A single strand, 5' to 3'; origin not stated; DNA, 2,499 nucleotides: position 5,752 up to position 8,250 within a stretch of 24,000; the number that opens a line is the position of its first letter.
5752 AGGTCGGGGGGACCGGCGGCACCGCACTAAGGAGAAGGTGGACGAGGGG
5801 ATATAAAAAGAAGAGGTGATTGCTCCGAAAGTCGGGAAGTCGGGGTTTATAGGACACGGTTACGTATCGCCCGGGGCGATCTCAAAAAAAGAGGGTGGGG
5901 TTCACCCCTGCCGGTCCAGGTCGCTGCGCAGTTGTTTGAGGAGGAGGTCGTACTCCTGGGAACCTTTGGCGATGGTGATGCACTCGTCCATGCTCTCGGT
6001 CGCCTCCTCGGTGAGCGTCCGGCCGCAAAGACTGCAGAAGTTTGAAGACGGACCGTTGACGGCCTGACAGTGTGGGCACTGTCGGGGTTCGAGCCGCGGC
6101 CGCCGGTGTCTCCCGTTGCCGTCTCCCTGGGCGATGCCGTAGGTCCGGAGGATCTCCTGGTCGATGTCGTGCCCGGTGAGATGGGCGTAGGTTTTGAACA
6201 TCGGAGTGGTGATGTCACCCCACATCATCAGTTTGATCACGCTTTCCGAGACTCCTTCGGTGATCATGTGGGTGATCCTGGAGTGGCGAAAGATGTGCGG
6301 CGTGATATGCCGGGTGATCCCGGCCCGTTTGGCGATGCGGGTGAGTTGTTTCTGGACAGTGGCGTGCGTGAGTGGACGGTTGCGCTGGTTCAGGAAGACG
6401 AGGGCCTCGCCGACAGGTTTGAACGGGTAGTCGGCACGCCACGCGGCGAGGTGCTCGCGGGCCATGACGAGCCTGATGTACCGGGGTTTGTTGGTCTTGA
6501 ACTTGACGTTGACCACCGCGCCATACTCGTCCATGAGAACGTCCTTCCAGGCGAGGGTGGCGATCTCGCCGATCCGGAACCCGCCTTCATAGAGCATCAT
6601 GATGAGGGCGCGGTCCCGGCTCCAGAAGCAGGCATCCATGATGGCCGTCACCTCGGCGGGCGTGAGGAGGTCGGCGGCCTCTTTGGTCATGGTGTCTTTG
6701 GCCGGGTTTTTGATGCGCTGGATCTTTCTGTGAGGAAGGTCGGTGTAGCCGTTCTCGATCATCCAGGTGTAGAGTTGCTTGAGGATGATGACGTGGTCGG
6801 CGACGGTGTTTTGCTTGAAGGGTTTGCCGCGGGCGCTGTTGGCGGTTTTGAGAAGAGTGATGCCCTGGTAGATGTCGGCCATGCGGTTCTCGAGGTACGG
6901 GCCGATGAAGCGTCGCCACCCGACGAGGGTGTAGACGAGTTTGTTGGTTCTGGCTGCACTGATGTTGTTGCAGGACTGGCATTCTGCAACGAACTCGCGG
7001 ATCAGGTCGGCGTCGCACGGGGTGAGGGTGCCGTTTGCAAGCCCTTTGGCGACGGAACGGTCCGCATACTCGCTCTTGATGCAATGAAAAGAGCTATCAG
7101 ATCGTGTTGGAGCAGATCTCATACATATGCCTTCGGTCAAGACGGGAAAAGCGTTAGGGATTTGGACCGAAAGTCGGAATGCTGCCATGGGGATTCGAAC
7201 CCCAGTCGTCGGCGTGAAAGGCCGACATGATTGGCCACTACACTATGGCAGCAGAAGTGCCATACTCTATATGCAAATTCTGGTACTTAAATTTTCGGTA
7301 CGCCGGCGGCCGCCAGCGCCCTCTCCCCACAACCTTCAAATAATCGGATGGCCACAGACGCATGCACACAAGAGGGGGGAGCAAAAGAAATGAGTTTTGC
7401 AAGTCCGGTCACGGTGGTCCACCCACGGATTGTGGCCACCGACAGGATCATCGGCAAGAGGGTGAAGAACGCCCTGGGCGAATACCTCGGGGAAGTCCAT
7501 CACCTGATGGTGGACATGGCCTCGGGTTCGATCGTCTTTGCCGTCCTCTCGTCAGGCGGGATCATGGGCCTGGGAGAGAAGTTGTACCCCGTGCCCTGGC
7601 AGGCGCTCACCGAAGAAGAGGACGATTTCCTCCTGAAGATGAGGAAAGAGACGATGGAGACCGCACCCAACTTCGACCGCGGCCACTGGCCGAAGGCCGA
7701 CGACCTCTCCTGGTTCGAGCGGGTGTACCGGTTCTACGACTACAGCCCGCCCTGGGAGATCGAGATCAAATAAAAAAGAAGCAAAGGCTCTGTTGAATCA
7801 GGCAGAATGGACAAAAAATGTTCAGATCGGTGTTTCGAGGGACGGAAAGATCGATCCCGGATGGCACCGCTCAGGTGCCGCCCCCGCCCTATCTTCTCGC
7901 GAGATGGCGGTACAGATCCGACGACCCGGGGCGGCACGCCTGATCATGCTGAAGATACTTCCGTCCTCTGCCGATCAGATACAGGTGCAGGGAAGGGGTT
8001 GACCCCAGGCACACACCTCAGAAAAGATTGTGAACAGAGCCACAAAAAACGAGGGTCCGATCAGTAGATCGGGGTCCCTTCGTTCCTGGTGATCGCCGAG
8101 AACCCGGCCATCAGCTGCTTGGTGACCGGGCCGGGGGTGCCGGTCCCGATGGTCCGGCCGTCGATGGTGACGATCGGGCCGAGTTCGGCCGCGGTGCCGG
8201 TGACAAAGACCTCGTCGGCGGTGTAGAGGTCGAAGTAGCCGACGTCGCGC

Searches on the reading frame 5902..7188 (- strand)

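Call 68: search_protein_families(library=pfam, proteins=[window:5902-7188:-], max_evalue=0.001)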
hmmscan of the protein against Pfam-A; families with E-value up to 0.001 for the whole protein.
window:5902-7188:- (428 aa): 3 families
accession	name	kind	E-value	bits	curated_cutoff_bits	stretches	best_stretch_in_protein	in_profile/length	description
PF00589.27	Phage_integrase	-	3.8e-27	95.6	27.1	1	175-337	3-168/172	Phage integrase family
PF13240.11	Zn_Ribbon_1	-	0.00029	21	25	1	371-391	2-22/23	zinc-ribbon domain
PF12773.13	DZR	-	0.00086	19.9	27.3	1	371-393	1-23/45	Double zinc ribbon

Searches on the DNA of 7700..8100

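Call 74: search_rna_families(source=window, start=7700, end=8100, threshold=evalue, max_evalue=1)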
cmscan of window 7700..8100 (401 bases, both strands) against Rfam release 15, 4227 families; matches with E-value up to 1: 0.
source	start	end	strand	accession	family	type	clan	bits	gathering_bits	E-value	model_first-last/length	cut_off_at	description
